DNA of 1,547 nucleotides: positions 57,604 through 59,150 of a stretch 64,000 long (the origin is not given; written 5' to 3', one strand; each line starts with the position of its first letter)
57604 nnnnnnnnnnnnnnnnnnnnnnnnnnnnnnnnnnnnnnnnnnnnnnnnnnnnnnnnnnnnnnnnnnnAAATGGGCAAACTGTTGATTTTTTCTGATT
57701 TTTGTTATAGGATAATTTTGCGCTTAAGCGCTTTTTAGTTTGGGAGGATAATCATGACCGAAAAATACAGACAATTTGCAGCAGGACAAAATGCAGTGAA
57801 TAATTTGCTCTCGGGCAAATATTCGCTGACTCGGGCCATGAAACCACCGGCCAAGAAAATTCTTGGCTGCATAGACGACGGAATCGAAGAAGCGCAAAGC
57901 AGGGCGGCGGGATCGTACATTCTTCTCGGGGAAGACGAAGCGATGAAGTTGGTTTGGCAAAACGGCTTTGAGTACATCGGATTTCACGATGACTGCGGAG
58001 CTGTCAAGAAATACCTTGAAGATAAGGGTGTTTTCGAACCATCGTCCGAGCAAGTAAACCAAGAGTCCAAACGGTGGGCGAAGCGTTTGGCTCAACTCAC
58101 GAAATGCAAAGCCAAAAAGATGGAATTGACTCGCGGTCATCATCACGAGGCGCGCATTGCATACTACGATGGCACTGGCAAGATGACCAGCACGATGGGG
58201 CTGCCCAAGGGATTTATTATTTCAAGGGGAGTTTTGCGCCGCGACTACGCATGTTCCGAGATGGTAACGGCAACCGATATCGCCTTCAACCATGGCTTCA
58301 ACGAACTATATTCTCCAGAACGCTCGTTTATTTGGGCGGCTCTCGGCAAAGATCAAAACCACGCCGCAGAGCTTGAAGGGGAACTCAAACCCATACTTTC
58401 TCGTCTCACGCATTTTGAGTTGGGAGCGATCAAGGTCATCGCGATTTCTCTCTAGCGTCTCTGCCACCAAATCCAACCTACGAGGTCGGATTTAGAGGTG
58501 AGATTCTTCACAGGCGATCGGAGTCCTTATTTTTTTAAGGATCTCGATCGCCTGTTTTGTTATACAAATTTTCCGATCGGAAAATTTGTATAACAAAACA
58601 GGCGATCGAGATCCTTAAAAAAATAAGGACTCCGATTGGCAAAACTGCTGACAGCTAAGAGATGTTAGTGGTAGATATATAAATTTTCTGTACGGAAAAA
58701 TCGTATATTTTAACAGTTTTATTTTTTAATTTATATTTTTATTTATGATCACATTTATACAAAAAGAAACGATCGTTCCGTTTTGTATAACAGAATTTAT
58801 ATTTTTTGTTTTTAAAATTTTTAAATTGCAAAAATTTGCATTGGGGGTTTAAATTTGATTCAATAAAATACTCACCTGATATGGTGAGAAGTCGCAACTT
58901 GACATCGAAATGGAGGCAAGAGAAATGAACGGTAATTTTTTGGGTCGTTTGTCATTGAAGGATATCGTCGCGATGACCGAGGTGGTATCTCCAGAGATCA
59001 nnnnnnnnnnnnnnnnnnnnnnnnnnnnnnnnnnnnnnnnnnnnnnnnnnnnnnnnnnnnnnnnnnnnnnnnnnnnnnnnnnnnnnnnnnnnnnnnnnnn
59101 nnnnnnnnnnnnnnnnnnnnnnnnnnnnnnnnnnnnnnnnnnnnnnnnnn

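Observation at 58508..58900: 120-bp perfect palindrome followed by a roughly 260-bp, about 20% GC tract with repeated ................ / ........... motifs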

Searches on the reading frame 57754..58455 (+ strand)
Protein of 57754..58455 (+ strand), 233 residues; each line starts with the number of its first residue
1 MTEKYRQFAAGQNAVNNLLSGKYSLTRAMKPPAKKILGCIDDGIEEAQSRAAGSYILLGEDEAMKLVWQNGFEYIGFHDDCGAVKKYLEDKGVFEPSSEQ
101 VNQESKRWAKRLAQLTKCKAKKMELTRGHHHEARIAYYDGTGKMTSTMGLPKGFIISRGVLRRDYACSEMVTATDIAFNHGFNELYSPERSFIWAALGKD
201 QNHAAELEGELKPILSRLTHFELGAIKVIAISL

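Call 6: search_protein_families(library=pfam, proteins=[window:57754-58455:+], max_evalue=0.01)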
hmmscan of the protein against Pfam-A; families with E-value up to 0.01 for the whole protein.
window:57754-58455:+ (233 aa): 0 families

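Call 11: find_encoding_contigs(protein=window:57754-58455:+, flank=6000, max_places=10)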
Protein window:57754-58455:+ (233 aa): 13 contigs read that carry it; 10 places shown.
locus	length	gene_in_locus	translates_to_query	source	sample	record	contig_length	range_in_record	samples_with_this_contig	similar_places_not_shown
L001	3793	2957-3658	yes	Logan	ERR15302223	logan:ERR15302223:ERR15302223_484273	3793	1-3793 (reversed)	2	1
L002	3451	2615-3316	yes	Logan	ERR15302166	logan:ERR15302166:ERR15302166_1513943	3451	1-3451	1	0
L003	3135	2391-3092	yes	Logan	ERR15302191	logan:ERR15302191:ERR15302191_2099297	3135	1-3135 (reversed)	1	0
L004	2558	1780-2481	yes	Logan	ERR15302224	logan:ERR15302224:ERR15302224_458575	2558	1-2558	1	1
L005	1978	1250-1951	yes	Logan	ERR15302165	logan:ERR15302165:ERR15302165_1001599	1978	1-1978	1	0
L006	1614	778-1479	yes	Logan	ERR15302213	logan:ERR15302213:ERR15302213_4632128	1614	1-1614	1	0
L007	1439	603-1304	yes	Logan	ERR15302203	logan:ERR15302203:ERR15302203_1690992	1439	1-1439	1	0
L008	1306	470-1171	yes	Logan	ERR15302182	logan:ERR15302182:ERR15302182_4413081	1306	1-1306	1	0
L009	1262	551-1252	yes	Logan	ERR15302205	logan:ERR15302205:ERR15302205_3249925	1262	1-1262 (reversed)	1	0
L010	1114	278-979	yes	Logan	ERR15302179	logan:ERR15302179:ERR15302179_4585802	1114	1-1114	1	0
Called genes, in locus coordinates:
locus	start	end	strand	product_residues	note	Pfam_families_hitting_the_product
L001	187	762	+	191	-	PF00574:CLP_protease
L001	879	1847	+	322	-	PF01784:DUF34_NIF3 (weak)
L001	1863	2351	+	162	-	PF14512:TM1586_NiRdase, PF00881:Nitroreductase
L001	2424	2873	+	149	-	PF14340:DUF4395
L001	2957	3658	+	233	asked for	-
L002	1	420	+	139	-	?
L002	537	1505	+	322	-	PF01784:DUF34_NIF3 (weak)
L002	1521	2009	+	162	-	PF14512:TM1586_NiRdase, PF00881:Nitroreductase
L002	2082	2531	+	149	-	PF14340:DUF4395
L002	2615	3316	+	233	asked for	-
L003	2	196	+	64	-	?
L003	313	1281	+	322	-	PF01784:DUF34_NIF3 (weak)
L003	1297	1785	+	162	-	PF14512:TM1586_NiRdase, PF00881:Nitroreductase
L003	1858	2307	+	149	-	PF14340:DUF4395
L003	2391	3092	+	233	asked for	-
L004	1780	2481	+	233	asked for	-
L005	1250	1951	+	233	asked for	-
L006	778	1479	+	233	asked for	-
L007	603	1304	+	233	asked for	-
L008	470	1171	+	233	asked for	-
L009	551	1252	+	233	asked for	-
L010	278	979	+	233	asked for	-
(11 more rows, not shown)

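Call 27: list_cluster_members(proteins=[window:57754-58455:+, window:58925-59707:+, window:54984-55559:+, window:52600-53799:+])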
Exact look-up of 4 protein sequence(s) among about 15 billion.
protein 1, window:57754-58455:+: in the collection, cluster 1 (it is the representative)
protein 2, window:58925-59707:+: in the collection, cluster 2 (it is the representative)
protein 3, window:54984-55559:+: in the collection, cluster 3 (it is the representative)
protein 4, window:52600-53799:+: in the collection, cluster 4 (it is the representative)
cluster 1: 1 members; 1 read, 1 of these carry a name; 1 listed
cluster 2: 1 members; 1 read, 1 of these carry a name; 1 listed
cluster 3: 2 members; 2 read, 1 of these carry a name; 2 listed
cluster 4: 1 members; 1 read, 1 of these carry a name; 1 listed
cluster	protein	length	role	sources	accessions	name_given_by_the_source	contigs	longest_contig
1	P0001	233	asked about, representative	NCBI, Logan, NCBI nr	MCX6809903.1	MAG: hypothetical protein NTZ65_04120 [Candidatus Berkelbacteria bacterium] | hypothetical protein [Candidatus Berkelbacteria bacterium]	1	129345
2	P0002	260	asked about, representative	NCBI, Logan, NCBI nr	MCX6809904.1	MAG: hypothetical protein NTZ65_04125 [Candidatus Berkelbacteria bacterium] | hypothetical protein [Candidatus Berkelbacteria bacterium]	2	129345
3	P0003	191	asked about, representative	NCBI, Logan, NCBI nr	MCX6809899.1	MAG: ATP-dependent Clp protease proteolytic subunit [Candidatus Berkelbacteria bacterium] | ATP-dependent Clp protease proteolytic subunit [Candidatus Berkelbacteria bacterium]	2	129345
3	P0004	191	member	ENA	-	-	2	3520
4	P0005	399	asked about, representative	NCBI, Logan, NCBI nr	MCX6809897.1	MAG: trigger factor [Candidatus Berkelbacteria bacterium] | trigger factor [Candidatus Berkelbacteria bacterium]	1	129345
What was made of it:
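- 57754..58455 (+): Upstream gene: 233-aa hypothetical protein (NCBI NTZ65_04120, Candidatus Berkelbacteria MAG). It is GC-richer than its neighbours. Source name from call 27.
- The record itself joins the two flanks inside a 129-kb contig (call 27).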

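Call 36: search_solved_structures(query=window:57754-58455:+, max_evalue=1)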
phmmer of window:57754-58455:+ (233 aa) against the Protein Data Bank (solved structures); distinct sequences matched with E-value up to 1: 0.

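Call 37: search_protein_families(library=ncbifam, proteins=[window:57754-58455:+], max_evalue=1)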
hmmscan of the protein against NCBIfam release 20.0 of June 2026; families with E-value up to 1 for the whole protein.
window:57754-58455:+ (233 aa): 0 families
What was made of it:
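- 57754..58455 (+): No Pfam, NCBIfam or PDB match (calls 6, 36, 37).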

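Call 66: find_encoding_contigs(protein=P0004, flank=6000, max_places=6)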
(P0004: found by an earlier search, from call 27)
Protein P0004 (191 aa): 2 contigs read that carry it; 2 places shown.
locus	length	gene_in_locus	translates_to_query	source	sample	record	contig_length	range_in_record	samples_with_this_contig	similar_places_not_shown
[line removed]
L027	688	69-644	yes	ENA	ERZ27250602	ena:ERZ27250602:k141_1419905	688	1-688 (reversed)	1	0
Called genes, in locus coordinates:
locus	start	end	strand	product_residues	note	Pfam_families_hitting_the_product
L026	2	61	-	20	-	?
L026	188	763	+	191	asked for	PF00574:CLP_protease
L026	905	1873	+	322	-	-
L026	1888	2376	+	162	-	PF14512:TM1586_NiRdase, PF00881:Nitroreductase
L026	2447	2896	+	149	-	PF14340:DUF4395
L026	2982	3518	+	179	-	?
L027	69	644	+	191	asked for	PF00574:CLP_protease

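Call 67: find_homologous_proteins(query=window:57754-58455:+, max_evalue=0.00001)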
Query window:57754-58455:+ (233 aa): 5 proteins with E <= 0.00001 among 140 candidates.
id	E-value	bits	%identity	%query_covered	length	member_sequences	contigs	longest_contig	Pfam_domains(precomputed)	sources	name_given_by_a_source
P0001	2.7e-153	526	100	100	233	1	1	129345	-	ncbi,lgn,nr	ncbi:MAG: hypothetical protein NTZ65_04120 [Candidatus Berkelbacteria bacterium]|nr:hypothetical pro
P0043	1.5e-65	239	53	97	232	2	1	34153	-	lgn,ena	-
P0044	1.1e-60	223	50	97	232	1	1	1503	-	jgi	jgi:hypothetical protein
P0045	2.7e-58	215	48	96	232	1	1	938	-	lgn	-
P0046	1.1e-57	213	49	97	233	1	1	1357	-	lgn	-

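Call 68: find_encoding_contigs(protein=P0043, flank=6000, max_places=4)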
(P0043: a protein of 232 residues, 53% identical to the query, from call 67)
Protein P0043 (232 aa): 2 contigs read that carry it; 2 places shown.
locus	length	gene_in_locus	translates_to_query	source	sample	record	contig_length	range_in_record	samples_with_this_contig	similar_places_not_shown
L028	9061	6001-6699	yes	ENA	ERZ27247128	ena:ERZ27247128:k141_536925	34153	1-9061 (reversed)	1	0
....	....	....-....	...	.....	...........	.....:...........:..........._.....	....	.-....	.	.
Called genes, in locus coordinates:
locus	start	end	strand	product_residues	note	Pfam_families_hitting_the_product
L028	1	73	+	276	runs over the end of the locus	PF01116:F_bP_aldolase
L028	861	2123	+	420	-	PF05697:Trigger_N, PF00254:FKBP_C, PF05698:Trigger_C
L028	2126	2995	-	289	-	-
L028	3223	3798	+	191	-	PF00574:CLP_protease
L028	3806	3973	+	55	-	-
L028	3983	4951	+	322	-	PF01784:DUF34_NIF3 (weak)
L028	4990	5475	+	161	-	PF00881:Nitroreductase, PF14512:TM1586_NiRdase, PF00881:Nitroreductase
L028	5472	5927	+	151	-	PF14340:DUF4395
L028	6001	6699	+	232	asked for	-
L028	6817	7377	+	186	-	PF20803:PaaX_M, PF09827:CRISPR_Cas2 (weak)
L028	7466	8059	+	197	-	PF12917:YfbR-like, PF13023:HD_3, PF01966:HD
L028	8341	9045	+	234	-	-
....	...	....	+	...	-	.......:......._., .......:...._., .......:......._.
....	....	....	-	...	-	-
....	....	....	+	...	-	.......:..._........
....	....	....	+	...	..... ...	-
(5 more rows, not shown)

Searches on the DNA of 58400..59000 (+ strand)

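Call 59: search_dna_similar(query=window:58456-58924:+, collection=plasmids, mode=distant, max_rows=8, max_evalue=0.01)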
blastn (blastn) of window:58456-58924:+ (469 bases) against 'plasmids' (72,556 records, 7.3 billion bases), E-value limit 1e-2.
No match.

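Call 60: search_dna_similar(query=window:58456-58924:+, collection=phages, mode=distant, max_rows=8, max_evalue=0.01)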
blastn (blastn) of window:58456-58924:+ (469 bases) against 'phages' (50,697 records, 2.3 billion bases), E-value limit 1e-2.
No match.
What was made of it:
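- There is no plasmid or phage similarity (calls 59, 60).
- Tried and rejected: blastn of the whole intergenic region against plasmids and phages: no match (calls 59, 60).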

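Call 61: search_rna_families(source=window, start=58400, end=59000, threshold=evalue, max_evalue=1)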
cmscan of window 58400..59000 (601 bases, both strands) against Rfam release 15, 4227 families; matches with E-value up to 1: 25.
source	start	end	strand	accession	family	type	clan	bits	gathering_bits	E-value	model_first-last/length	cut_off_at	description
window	58518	58635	+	RF04209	MIR7533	Gene; miRNA;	-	79.6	230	3.6e-16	1-249/249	no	MIR7533 microRNA precursor family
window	58518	58635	-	RF04209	MIR7533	Gene; miRNA;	-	79.6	230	3.6e-16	1-249/249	no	MIR7533 microRNA precursor family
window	58517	58636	+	RF04099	MIR837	Gene; miRNA;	-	79.3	117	2.9e-17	1-122/122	no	MIR837 microRNA precursor family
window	58517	58636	-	RF04099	MIR837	Gene; miRNA;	-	79.3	117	2.9e-17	1-122/122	no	MIR837 microRNA precursor family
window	58524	58629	-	RF04112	MIR5512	Gene; miRNA;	-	70.1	139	5.4e-14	1-132/132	no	MIR5512 microRNA precursor family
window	58524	58629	+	RF04112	MIR5512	Gene; miRNA;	-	70.1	139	5.4e-14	1-132/132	no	MIR5512 microRNA precursor family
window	58515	58638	+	RF04205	MIR2606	Gene; miRNA;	-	65.1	139.7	6.5e-10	1-165/165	no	MIR2606 microRNA precursor family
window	58515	58637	-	RF04174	MIR4208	Gene; miRNA;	-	61.7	140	3.7e-09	1-191/191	no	MIR4208 microRNA precursor family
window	58516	58638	+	RF04174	MIR4208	Gene; miRNA;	-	61.5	140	4e-09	1-191/191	no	MIR4208 microRNA precursor family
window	58527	58626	+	RF04239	mir-4679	Gene; miRNA;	-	54.7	88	3.7e-10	1-75/75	no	mir-4679 microRNA precursor family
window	58527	58626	-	RF04239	mir-4679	Gene; miRNA;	-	54.7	88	3.7e-10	1-75/75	no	mir-4679 microRNA precursor family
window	58522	58640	-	RF04088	MIR812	Gene; miRNA;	-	41.3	80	0.0014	1-205/205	no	MIR812 microRNA precursor family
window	58513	58640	+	RF04088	MIR812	Gene; miRNA;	-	40.4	80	0.002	1-205/205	no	MIR812 microRNA precursor family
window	58522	58630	+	RF03669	mir-2767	Gene; miRNA;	-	39.9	69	1.9e-06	1-80/80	no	mir-2767 microRNA precursor family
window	58538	58616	-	RF00925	MIR1027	Gene; miRNA;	-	39.3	150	8.6e-07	25-118/142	no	MIR1027 microRNA precursor family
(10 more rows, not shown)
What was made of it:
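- Tried and rejected: These are generic long-hairpin matches and were rejected (call 61).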
